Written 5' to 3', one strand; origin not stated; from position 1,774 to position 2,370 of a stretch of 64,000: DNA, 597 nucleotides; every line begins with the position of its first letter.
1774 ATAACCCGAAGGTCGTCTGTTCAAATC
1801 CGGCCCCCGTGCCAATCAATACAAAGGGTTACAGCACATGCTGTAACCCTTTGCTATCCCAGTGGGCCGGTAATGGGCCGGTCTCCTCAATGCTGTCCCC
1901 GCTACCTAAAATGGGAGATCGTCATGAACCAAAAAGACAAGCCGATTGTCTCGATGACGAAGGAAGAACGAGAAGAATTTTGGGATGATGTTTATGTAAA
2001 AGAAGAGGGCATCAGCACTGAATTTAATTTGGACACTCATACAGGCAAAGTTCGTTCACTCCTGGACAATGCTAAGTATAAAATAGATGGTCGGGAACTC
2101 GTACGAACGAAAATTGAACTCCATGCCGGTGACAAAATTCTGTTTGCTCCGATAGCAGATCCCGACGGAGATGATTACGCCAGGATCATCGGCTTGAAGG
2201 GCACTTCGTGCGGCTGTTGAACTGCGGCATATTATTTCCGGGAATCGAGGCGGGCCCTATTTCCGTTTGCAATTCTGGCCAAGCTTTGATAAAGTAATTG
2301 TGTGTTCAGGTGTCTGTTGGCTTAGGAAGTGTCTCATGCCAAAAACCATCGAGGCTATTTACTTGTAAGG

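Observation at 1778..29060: Duplicated module (tRNA-3'-end-like sequence + perfect palindrome + paralogous small gene) brackets a 27-kb segment holding the helicase/TA region and the whole EPS locus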

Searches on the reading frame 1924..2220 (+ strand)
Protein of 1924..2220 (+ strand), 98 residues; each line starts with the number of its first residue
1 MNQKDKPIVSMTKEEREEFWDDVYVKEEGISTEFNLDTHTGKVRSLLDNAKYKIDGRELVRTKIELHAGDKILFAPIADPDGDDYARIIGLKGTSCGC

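Call 16: search_protein_families(library=pfam, proteins=[window:1924-2220:+], max_evalue=0.01)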
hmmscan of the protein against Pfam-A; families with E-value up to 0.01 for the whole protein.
window:1924-2220:+ (98 aa): 0 families

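Call 20: find_homologous_proteins(query=window:1924-2217:+, max_evalue=0.01)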
Query seq(98 aa) (98 aa): 40 proteins with E <= 0.01 among 42 candidates.
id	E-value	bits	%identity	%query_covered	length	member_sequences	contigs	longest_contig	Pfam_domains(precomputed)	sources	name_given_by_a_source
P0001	3.7e-47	176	89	93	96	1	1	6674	-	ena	-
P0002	6.6e-46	172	87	93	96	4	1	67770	-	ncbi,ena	-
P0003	7.1e-46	172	82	100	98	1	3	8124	-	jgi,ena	-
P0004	3.3e-45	170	86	93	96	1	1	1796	-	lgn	-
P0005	2.9e-43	164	81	93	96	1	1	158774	-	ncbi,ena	-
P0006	1.8e-42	161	83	91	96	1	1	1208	-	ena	-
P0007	3.4e-40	154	76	93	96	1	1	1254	-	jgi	jgi:hypothetical protein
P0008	3.9e-40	154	76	93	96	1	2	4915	-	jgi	-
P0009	1.8e-39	152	78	91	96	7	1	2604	-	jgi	jgi:hypothetical protein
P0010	2.0e-39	151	81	91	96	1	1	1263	-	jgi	jgi:hypothetical protein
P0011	3.6e-39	151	81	91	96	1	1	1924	-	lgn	-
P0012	5.6e-39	150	74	93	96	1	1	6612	-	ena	-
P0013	2.0e-38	148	76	91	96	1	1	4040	-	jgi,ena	-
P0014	3.4e-38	147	76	91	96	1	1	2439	-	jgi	jgi:hypothetical protein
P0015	6.2e-37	143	71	93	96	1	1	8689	-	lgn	-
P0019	3.4e-36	141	73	93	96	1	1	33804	-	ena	-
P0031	1.0e-30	123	63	90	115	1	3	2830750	-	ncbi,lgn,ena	-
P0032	1.6e-30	123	67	93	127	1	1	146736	-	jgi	jgi:hypothetical protein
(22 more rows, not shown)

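Call 37: find_encoding_contigs(protein=P0002, flank=10000, max_places=3)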
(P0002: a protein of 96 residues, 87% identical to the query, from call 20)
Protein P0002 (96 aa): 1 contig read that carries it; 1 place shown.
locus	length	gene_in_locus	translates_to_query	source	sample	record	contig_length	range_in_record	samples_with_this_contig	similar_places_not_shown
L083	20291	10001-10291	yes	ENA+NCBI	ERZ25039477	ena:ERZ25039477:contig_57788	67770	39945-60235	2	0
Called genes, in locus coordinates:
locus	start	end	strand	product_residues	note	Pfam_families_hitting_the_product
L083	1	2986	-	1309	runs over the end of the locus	PF20148:DUF6531 (weak), PF25023:TEN_YD-shell, PF05593:RHS_repeat, PF25023:TEN_YD-shell (weak), PF05593:RHS_repeat, PF25023:TEN_YD-shell, PF05593:RHS_repeat (weak), PF25023:TEN_YD-shell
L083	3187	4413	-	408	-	PF18998:Flg_new_2 (weak)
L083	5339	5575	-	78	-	PF13443:HTH_26 (weak)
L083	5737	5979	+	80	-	-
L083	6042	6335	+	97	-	-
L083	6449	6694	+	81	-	-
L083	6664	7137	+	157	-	-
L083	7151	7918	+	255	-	PF08378:NERD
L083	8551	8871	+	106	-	PF13744:HTH_37 (weak), PF13560:HTH_31 (weak), PF01381:HTH_3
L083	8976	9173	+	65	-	PF09957:VapB_antitoxin (weak)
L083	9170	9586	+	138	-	PF01850:PIN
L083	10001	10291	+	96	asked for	-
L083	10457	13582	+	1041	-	PF04313:HSDR_N (faint), PF20473:MmeI_Mtase, PF07669:Eco57I, PF02384:N6_Mtase, PF12950:TaqI_C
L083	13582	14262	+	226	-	-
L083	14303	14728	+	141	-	PF08780:NTase_sub_bind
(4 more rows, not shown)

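Call 38: find_encoding_contigs(protein=P0031, flank=10000, max_places=3)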
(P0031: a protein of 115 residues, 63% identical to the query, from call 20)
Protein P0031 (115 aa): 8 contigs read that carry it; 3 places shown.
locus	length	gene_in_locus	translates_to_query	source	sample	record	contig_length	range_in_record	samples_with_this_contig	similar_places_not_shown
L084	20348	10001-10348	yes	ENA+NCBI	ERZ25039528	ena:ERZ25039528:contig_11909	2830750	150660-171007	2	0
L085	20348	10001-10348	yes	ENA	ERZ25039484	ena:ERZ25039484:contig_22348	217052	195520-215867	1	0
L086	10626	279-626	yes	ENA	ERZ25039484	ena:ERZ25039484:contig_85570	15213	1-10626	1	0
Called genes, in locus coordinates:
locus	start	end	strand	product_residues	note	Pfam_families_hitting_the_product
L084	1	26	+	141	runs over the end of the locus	PF07963:N_methyl, PF08334:T2SSG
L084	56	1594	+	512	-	PF05157:MshEN, PF00437:T2SSE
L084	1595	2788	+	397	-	PF28597:T2SSF_N, PF00482:T2SSF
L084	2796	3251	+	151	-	PF07963:N_methyl (weak), PF12019:GspH (weak)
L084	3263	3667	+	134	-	PF07963:N_methyl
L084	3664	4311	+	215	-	PF07963:N_methyl (weak)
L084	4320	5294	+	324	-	PF21687:T2SSK_1st, PF12836:HHH_3, PF03934:T2SSK (weak)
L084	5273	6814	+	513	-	PF05137:PilN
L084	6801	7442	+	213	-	PF10741:T2SSM_b (faint)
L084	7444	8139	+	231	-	-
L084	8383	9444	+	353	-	PF01073:3Beta_HSD, PF01370:Epimerase, PF02719:Polysacc_synt_2, PF04321:RmlD_sub_bind, PF07993:NAD_binding_4, PF16363:GDP_Man_Dehyd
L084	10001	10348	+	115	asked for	-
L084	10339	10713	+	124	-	PF04126:Cyclophil_like, PF18050:Cyclophil_like2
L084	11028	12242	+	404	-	PF00145:DNA_methylase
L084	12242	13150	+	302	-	PF12183:NotI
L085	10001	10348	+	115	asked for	-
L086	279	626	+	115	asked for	-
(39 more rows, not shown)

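Call 39: find_encoding_contigs(protein=P0032, flank=10000, max_places=3)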
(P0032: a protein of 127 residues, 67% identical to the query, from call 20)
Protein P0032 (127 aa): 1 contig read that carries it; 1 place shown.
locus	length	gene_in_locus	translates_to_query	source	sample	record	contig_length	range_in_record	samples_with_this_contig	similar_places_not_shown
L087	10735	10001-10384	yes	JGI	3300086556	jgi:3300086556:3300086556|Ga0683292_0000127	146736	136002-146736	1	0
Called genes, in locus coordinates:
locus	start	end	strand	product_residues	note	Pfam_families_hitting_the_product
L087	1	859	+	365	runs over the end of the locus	PF00383:dCMP_cyt_deam_1, PF14437:MafB19-deam, PF01872:RibD_C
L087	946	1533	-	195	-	PF01914:MarC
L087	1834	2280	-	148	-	-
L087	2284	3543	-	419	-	-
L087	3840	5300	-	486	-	PF00370:FGGY_N, PF02782:FGGY_C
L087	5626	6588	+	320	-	PF00586:AIRS, PF02769:AIRS_C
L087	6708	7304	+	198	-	PF01206:TusA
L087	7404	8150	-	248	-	PF13511:DUF4124, PF01464:SLT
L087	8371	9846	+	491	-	PF13750:Big_3_3 (faint), PF02494:HYR (faint), PF19077:Big_13, PF12733:Cadherin-like (faint), PF27332:TP_0781 (faint), PF09136:Glucodextran_B, PF17936:Big_6, PF19077:Big_13 (weak)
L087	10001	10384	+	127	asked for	-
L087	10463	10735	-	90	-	?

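Call 45: find_related_loci(query=A3, collection=metagenome_contigs, flank=10000)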
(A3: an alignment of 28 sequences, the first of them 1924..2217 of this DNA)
Query A3 (98 aa) in metagenome_contigs; peptide patterns used: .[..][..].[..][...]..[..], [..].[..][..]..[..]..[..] (x = any residue, [..] = any of these).
600 stretches matched a pattern (row limit reached: there are more); 30 encode a relative of the query (tblastn E <= 1e-3); 30 distinct loci.
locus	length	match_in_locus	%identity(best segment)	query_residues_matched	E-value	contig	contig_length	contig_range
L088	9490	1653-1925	78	1-91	1e-46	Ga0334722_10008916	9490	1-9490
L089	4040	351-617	76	1-89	2e-44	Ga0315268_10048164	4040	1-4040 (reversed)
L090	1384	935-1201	76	1-89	4e-45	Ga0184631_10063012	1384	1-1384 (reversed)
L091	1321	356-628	71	1-91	1e-41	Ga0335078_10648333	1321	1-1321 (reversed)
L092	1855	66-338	67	1-91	5e-39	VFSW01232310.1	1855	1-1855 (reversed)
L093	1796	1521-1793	65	1-91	4e-38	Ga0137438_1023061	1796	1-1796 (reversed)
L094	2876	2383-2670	59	2-97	1e-37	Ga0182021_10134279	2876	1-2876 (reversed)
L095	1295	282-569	58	2-97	2e-37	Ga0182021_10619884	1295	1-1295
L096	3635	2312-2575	65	2-89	1e-36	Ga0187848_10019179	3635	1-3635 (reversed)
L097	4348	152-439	58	2-97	1e-36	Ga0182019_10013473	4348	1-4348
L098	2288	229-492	65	2-89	1e-36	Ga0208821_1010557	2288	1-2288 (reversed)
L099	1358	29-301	63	1-91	4e-37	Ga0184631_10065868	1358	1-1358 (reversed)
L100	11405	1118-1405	57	2-97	5e-36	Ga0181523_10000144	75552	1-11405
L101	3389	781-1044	64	2-89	2e-36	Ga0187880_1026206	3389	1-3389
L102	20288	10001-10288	59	2-97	6e-36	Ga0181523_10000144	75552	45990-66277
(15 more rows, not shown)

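Call 48: predict_structure(alignment_id=A3)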
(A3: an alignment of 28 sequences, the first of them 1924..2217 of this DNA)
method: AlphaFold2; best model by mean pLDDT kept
length: 98 residues; sequences in the alignment: 28
mean_pLDDT: 71.8   pTM: 0.56
mean pLDDT of the five models: 71.8, 71.0, 70.9, 69.7, 68.7
residues with pLDDT >= 90: 2; 70-90: 56; 50-70: 33; < 50: 7
segments of 3 or more residues with pLDDT < 50: 94-98
pLDDT, mean of each block of 10 residues (from residue 1): 50 61 76 82 88 75 73 82 78 49
secondary structure, 60 per line:
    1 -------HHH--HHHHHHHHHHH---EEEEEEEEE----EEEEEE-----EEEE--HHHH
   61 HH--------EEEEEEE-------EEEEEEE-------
elements in order: H13-23 E27-35 E40-45 E51-54 H57-62 E71-77 E85-91

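Call 51: search_protein_families(library=pfam, proteins=[L102:7831-9009:+, L102:6961-7731:+, L102:5884-6858:+, L102:4870-5775:+, L102:11546-16174:+, L102:10324-10695:+, L100:1505-1906:+, L100:2104-4638:+, L100:4764-7103:+, L100:7296-9695:+], max_evalue=0.001)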
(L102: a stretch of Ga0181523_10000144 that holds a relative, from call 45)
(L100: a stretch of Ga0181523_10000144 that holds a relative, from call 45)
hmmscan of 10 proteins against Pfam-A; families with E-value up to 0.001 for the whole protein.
L102:7831-9009:+ (393 aa): 0 families

L102:6961-7731:+ (257 aa): 0 families

L102:5884-6858:+ (325 aa): 1 family
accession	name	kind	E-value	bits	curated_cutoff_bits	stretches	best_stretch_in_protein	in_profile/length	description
PF05014.21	Nuc_deoxyrib_tr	-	8.7e-06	26.3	28.8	1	44-92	52-102/117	Nucleoside 2-deoxyribosyltransferase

L102:4870-5775:+ (302 aa): 0 families

L102:11546-16174:+ (1543 aa): 8 families
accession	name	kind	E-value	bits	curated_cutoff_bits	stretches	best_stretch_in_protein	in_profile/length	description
PF24684.1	Vgb_lyase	-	3.7e-112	374.3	50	2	35-224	86-267/290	Virginiamycin B lyase family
PF18998.6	Flg_new_2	-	5e-59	196.7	23.6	4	1206-1275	2-72/73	Divergent InlB B-repeat domain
PF13472.12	Lipase_GDSL_2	-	1e-14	55.8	32.9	1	686-929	1-177/178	GDSL-like Lipase/Acylhydrolase family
PF07494.17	Reg_prop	-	1.3e-09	37.5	20.4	0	135-149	6-20/24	Two component regulator propeller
PF08450.18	SGL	-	1.3e-08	35.2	26.3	1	56-156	11-108/246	SMP-30/Gluconolactonase/LRE-like region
PF11949.14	DUF3466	-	1.1e-05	24.6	25.1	0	353-418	383-453/609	Protein of unknown function (DUF3466)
PF02412.23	TSP_3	-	2.9e-05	24.1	25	1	1091-1112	15-36/36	Thrombospondin type 3 repeat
PF01436.27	NHL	-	0.00012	22.4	20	0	306-330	2-26/28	NHL repeat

L102:10324-10695:+ (124 aa): 2 families
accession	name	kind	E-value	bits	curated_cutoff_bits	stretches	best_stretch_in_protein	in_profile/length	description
PF04126.18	Cyclophil_like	-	5.1e-37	126.8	27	1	4-122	2-120/120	Cyclophilin-like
PF18050.6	Cyclophil_like2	-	1.2e-12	48.3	22.7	1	7-87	1-83/115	Cyclophilin-like family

L100:1505-1906:+ (134 aa): 2 families
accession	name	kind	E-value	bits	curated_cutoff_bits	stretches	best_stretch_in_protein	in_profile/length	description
PF04126.18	Cyclophil_like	-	6.9e-25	87.7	27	1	2-76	17-91/120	Cyclophilin-like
PF18050.6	Cyclophil_like2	-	6e-10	39.6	22.7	1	2-68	13-81/115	Cyclophilin-like family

L100:2104-4638:+ (845 aa): 3 families
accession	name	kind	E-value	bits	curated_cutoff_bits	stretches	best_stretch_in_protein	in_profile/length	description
PF24391.1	HD-CE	-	3.1e-54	184.8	27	1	57-298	1-262/263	HD-CE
PF13589.12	HATPase_c_3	-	2.9e-08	34.3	25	1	359-484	7-114/137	Histidine kinase-, DNA gyrase B-, and HSP90-like ATPase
PF01966.28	HD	-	6e-06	27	22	1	65-191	2-90/116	HD domain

L100:4764-7103:+ (780 aa): 5 families
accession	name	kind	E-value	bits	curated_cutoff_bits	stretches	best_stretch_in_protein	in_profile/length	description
PF13166.12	AAA_13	-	3.4e-160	535.5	36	1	14-760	1-712/713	AAA domain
PF13175.12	AAA_15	-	1.2e-09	38.8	32.1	1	1-604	1-370/374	AAA ATPase domain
PF02463.25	SMC_N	-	1.3e-09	38.2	40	1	7-618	3-212/220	RecF/RecN/SMC N terminal domain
PF13304.12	AAA_21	-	9.4e-08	32.9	27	1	455-604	175-299/304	AAA domain, putative AbiEii toxin, Type IV TA system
PF13476.12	AAA_23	-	0.00011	23.3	27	1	8-173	3-142/201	AAA domain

L100:7296-9695:+ (800 aa): 3 families
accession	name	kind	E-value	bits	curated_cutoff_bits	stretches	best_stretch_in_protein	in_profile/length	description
PF01656.29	CbiA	-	3.4e-10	40.4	25.4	1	16-237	1-54/125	CobQ/CobB/MinD/ParA nucleotide binding domain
PF10609.15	ParA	-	1.5e-09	38.1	27.1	1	15-66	5-55/246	NUBPL iron-transfer P-loop NTPase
PF13614.12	AAA_31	-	8.2e-07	29.6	27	1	16-78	4-62/177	AAA domain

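Call 55: fold_search(model_id=the predicted structure, library=pdb)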
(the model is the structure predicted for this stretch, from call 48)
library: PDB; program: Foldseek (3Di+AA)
matches with E <= 10: 1085; with E <= 0.001: 0
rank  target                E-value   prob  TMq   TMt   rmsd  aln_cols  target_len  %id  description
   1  5ytt_A                1.2e-03  1.00  0.59  0.75   2.5        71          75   15  Crystal structure of YB1 cold-shock domain in complex with UCAUGU (released 2018-12-05)
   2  2l15_MODEL_1_A        1.8e-03  1.00  0.58  0.78   2.1        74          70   19  Solution Structure of Cold Shock Protein CspA Using Combined NMR and CS-Rosetta method (released 2010-09-15)
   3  1wfq_MODEL_1_A        1.8e-03  1.00  0.56  0.61   3.7        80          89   20  Solution structure of the first cold-shock domain of the human KIAA0885 protein (UNR protein) (released 2004-11-26)
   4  6kug_A                1.9e-03  1.00  0.53  0.70   2.9        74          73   16  Crystal structure of YBX1 CSD with RNA (released 2020-02-05)
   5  6ktc_A                2.5e-03  1.00  0.57  0.73   2.4        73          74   15  Crystal structure of YBX1 CSD with m5C RNA (released 2020-02-05)
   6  6y6e                  2.5e-03  1.00  0.61  0.28   3.7        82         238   22  drosophila Unr CSD456 (released 2020-07-29)
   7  7f3l_A                2.8e-03  1.00  0.56  0.71   2.9        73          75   16  Crystal structure of human YBX2 CSD in complex with m5C RNA in space group P62 (released 2022-06-22)
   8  4ql5_B                2.8e-03  1.00  0.53  0.74   2.7        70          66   14  Crystal structure of translation initiation factor IF-1 from Streptococcus pneumoniae TIGR4 (released 2014-07-02)
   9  1mjc                  3.4e-03  1.00  0.57  0.78   2.1        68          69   20  CRYSTAL STRUCTURE OF CSPA, THE MAJOR COLD SHOCK PROTEIN OF ESCHERICHIA COLI (released 1994-06-22)
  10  3i4o_A                3.8e-03  1.00  0.50  0.68   3.2        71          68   15  Crystal Structure of Translation Initiation Factor 1 from Mycobacterium tuberculosis (released 2010-02-23)
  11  3i4o_B                4.0e-03  1.00  0.49  0.68   3.3        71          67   15  Crystal Structure of Translation Initiation Factor 1 from Mycobacterium tuberculosis (released 2010-02-23)
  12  1x65_MODEL_1_A        4.3e-03  1.00  0.57  0.62   4.2        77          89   18  Solution structure of the third cold-shock domain of the human KIAA0885 protein (UNR PROTEIN) (released 2005-11-17)
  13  7zai_6                4.5e-03  1.00  0.50  0.53   3.1        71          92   20  Cryo-EM structure of a Pyrococcus abyssi 30S bound to Met-initiator tRNA, mRNA and aIF1A. (released 2022-07-13)
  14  9n74_SR               4.5e-03  1.00  0.44  0.34   9.6       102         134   11  SSU processome maturation and disassembly, State H (released 2025-10-29)
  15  7f3j_E                4.8e-03  1.00  0.54  0.59   3.3        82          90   16  Crystal structure of human YBX2 CSD in complex with m5C RNA in space group P1 (released 2022-06-22)
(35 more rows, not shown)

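Call 70: find_encoding_contigs(protein=P0019, flank=10000, max_places=2)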
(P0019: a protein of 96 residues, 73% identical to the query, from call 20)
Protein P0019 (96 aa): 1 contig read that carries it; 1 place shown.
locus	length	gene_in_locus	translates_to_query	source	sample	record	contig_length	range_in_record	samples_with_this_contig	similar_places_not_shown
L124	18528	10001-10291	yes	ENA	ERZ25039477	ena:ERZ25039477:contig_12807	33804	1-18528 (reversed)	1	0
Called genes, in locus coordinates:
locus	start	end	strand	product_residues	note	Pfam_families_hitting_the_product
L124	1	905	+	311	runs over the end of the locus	PF00005:ABC_tran, PF13304:AAA_21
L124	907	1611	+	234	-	PF12679:ABC2_membrane_2, PF12730:ABC2_membrane_4 (weak), PF13346:ABC2_membrane_5, PF12698:ABC2_membrane_3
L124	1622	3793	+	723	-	PF23357:DUF7088, PF09822:ABC_transp_aux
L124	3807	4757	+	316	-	PF14238:DUF4340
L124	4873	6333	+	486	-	PF00089:Trypsin, PF13365:Trypsin_2, PF00595:PDZ, PF13180:PDZ_2, PF17820:PDZ_6, PF00595:PDZ (weak), PF13180:PDZ_2 (weak)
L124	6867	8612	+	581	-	PF25323:6TM_PilS (weak), PF00990:GGDEF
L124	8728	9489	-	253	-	PF13511:DUF4124 (weak), PF01464:SLT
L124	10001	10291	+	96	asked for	-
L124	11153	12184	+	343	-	PF08279:HTH_11 (weak), PF13280:WYL, PF25583:WCX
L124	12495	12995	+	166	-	-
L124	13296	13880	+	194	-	-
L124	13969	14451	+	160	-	-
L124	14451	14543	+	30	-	-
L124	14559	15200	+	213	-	PF09704:Cas_Cas5d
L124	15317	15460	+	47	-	-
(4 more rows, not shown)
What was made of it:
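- Cargo after the small gene is variable and rich in defence genes: type IIG RM and Mks-like (call 37), Dcm/NotI/Vsr (call 38), WYL plus type I-C cas (call 70).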

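Call 89: search_protein_families(library=phrogs, proteins=[window:1924-2217:+, P0019, P0031], max_evalue=0.1)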
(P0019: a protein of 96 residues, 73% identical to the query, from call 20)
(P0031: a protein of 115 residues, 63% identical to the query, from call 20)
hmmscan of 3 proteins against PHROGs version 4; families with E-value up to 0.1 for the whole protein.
window:1924-2217:+ (98 aa): 0 families

P0019 (96 aa): 1 family
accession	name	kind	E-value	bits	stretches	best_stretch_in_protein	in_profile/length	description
phrog_7956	-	unknown function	0.1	14.1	0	31-94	40-100/101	-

P0031 (115 aa): 0 families

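Call 90: search_protein_families(library=ncbifam, proteins=[window:1924-2217:+, P0019, P0031], max_evalue=0.1)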
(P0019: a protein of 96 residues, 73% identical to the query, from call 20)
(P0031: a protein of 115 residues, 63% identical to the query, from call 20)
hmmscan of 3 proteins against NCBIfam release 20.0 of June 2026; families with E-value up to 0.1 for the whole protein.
window:1924-2217:+ (98 aa): 1 family
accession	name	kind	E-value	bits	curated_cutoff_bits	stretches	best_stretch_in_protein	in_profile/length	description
NF040820.1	trans_reg_LrpA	equivalog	0.075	12.9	250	0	52-92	82-121/141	HTH-type transcriptional regulator LrpA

P0019 (96 aa): 0 families

P0031 (115 aa): 0 families
